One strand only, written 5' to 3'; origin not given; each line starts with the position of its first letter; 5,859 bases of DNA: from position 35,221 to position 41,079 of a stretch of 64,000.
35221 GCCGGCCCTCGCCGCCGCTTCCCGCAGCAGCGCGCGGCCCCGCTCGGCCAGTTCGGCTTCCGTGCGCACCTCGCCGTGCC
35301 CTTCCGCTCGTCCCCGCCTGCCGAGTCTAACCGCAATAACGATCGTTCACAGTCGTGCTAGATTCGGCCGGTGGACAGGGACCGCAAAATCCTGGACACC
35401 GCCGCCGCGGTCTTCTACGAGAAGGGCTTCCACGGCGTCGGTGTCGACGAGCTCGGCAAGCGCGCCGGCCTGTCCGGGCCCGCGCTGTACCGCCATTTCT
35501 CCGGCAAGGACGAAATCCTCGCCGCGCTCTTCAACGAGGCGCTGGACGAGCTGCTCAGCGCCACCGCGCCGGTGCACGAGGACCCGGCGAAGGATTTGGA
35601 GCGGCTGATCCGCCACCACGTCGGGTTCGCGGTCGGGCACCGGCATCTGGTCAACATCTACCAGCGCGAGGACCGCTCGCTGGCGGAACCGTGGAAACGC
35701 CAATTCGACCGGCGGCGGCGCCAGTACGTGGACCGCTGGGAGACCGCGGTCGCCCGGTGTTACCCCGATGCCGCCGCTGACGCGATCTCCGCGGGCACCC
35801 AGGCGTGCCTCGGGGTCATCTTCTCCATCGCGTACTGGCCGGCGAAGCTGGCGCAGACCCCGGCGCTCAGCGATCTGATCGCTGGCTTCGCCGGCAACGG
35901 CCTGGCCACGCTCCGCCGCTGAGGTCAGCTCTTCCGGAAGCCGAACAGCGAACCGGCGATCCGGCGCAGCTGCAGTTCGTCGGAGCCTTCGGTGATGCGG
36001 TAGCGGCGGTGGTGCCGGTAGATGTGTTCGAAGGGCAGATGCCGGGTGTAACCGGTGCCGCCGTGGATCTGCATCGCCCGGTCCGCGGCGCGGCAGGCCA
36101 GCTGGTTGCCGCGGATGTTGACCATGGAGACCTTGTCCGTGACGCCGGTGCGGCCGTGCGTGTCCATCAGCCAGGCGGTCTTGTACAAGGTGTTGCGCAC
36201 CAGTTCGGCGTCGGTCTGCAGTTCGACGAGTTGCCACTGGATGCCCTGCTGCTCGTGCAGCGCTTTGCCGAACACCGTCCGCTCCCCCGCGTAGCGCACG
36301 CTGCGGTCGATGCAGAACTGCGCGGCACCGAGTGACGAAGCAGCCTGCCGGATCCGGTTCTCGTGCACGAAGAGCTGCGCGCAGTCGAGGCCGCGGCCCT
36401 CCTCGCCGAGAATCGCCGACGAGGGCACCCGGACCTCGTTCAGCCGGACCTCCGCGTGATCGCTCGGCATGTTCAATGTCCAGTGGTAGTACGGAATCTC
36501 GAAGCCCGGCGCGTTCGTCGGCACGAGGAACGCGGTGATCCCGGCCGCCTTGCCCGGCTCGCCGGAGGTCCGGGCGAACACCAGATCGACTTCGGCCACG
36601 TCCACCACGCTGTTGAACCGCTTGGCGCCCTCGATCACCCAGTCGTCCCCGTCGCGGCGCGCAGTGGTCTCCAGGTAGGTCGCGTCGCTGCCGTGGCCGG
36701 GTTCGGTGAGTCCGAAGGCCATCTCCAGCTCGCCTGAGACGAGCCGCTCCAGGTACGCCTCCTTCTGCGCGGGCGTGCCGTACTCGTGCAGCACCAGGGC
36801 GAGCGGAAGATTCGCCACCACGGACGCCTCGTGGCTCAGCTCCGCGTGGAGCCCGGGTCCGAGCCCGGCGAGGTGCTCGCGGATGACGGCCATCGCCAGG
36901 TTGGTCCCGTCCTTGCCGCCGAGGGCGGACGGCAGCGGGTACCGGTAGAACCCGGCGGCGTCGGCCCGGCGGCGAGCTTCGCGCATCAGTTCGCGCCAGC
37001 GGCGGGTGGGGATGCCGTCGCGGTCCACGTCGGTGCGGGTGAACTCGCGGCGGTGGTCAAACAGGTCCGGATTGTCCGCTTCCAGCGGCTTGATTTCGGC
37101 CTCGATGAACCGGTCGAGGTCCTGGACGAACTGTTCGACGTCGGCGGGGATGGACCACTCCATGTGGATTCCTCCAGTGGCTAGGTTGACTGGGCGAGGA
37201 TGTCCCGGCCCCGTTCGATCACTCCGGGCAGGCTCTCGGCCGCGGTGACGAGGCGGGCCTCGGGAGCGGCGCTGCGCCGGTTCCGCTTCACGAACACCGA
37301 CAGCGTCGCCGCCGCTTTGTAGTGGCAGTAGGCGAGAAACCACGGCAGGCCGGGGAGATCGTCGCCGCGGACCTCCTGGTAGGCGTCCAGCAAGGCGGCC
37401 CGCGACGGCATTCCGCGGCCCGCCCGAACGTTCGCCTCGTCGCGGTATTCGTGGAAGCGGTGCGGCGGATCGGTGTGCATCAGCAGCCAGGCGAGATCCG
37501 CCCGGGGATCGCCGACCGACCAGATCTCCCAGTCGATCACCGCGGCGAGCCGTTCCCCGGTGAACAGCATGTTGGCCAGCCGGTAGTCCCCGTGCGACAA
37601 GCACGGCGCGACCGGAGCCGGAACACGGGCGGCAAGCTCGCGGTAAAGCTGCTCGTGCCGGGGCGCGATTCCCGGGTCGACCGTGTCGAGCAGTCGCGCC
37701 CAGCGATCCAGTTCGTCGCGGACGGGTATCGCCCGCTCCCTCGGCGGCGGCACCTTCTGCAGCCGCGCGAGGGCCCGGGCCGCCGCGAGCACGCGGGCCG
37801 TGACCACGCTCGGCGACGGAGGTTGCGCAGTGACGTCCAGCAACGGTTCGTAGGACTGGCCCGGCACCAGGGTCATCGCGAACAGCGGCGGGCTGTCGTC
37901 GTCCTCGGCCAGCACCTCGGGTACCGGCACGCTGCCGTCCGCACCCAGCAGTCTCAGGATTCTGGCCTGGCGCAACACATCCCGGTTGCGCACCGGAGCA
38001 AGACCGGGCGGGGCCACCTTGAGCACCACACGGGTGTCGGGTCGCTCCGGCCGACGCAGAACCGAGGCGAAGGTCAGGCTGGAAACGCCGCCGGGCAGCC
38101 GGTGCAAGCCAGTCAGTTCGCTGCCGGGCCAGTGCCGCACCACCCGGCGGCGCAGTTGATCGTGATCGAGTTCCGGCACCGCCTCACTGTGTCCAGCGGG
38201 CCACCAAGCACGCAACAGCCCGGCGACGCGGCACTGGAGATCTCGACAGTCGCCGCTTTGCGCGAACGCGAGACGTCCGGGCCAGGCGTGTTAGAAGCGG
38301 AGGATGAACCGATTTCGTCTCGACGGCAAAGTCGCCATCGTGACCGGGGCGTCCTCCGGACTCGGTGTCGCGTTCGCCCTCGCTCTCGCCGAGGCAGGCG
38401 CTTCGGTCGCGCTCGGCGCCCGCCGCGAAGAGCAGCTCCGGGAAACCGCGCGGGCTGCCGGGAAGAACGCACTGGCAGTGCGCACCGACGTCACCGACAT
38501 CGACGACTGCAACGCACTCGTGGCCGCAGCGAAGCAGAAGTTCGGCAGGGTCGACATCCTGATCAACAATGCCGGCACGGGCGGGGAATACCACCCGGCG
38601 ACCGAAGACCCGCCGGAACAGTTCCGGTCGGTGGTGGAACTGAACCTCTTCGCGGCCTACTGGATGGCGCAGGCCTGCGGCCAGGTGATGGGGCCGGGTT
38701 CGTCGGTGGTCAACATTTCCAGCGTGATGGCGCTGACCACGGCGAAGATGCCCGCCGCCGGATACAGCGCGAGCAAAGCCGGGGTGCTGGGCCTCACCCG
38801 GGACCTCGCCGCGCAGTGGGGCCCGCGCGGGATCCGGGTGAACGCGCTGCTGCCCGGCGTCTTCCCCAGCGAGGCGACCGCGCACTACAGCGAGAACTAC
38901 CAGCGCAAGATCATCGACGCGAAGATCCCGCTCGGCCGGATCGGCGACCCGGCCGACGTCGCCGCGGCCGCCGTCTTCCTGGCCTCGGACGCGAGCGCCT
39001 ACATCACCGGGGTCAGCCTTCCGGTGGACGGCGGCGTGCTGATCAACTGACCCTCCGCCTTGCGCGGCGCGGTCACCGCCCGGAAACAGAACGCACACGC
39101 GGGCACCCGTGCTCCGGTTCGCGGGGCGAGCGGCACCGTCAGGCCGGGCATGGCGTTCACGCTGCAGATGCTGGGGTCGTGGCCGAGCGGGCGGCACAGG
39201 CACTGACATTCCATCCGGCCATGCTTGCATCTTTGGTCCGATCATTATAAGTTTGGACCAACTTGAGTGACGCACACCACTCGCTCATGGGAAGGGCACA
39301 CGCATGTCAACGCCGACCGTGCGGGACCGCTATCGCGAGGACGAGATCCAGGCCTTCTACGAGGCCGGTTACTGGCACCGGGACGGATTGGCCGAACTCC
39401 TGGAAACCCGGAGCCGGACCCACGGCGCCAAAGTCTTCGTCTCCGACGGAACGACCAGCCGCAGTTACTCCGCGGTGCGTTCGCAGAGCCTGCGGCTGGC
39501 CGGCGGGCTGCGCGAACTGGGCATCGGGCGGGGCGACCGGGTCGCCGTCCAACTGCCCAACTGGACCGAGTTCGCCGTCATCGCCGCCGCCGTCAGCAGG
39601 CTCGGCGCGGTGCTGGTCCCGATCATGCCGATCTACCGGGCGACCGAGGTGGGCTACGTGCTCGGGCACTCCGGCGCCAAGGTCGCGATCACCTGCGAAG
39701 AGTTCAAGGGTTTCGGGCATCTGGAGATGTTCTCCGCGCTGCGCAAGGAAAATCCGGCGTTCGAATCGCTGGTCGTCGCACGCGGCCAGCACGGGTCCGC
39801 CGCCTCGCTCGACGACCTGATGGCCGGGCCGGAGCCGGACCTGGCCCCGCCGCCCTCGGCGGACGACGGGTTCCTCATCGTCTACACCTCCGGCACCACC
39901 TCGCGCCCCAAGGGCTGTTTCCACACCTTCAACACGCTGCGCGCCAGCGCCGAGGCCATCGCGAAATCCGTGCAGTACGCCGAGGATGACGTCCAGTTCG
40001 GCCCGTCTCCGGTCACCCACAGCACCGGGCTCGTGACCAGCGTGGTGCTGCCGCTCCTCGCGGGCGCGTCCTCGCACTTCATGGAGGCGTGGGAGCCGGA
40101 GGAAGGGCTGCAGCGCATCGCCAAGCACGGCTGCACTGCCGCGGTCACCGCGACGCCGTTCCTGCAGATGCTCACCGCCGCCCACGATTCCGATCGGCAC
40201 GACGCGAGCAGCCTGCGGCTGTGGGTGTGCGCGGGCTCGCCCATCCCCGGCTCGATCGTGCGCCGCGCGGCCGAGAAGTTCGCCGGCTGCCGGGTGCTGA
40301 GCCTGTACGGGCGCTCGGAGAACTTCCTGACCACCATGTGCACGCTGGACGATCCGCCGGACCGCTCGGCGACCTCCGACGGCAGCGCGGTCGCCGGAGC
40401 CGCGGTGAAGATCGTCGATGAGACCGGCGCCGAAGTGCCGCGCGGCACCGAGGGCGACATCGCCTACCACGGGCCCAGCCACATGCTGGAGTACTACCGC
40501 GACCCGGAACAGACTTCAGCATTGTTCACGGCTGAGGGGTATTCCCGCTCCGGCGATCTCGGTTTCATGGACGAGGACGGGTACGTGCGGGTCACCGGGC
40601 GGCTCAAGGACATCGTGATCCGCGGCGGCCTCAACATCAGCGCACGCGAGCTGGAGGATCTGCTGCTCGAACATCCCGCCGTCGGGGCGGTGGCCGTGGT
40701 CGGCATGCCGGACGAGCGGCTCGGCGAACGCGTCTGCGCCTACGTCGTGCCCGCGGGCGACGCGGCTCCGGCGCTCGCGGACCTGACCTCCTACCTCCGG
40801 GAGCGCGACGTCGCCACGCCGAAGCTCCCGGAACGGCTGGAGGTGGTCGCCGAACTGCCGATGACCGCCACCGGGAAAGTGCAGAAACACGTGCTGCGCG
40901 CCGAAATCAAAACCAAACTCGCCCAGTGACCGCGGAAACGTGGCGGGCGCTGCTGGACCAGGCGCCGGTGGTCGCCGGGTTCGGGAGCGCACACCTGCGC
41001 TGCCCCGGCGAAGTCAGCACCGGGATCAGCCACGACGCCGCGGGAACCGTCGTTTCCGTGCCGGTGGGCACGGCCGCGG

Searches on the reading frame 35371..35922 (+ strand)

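Call 10: search_protein_families(library=pfam, proteins=[window:35371-35922:+], max_evalue=0.00001)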
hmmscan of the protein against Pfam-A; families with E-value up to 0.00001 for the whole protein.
window:35371-35922:+ (183 aa): 2 families
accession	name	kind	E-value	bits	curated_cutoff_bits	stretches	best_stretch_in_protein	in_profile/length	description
PF00440.29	TetR_N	-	2.2e-17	63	24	1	7-53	1-47/47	Bacterial regulatory proteins, tetR family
PF17932.6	TetR_C_24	-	1.7e-07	32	26.4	1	70-156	2-90/114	Tetracyclin repressor-like, C-terminal domain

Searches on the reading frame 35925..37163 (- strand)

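Call 10: search_protein_families(library=pfam, proteins=[window:35925-37163:-], max_evalue=0.00001)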
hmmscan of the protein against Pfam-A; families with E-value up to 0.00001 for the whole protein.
window:35925-37163:- (412 aa): 4 families
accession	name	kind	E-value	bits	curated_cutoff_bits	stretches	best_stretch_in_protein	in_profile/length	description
PF00441.29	Acyl-CoA_dh_1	-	2.8e-41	141.6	22.4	1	256-405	1-148/150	Acyl-CoA dehydrogenase, C-terminal domain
PF02770.24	Acyl-CoA_dh_M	-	2.7e-19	69.6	33.3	1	149-242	1-95/97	Acyl-CoA dehydrogenase, middle domain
PF02771.21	Acyl-CoA_dh_N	-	4.8e-12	46.7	22.9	1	36-145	9-113/113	Acyl-CoA dehydrogenase, N-terminal domain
PF08028.16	Acyl-CoA_dh_2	-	4.6e-09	37.1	22.7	1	273-383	3-121/134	Acyl-CoA dehydrogenase, C-terminal domain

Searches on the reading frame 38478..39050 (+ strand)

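Call 10: search_protein_families(library=pfam, proteins=[window:38478-39050:+], max_evalue=0.00001)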
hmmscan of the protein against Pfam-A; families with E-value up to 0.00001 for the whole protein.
window:38478-39050:+ (190 aa): 2 families
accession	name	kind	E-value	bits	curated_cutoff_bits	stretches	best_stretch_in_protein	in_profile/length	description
PF13561.12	adh_short_C2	-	3e-53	181.3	27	1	2-187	49-235/236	Enoyl-(Acyl carrier protein) reductase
PF00106.31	adh_short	-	1e-33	116.9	26.6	1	2-140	55-193/195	short chain dehydrogenase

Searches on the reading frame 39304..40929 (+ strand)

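Call 10: search_protein_families(library=pfam, proteins=[window:39304-40929:+], max_evalue=0.00001)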
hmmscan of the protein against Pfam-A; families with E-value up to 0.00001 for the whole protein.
window:39304-40929:+ (541 aa): 2 families
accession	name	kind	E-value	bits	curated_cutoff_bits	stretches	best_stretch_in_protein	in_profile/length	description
PF00501.34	AMP-binding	-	3.1e-76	257.1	29.9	1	34-398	2-384/384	AMP-binding enzyme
PF13193.12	AMP-binding_C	-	9.2e-17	62.2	24.5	1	449-525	1-76/76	AMP-binding enzyme C-terminal domain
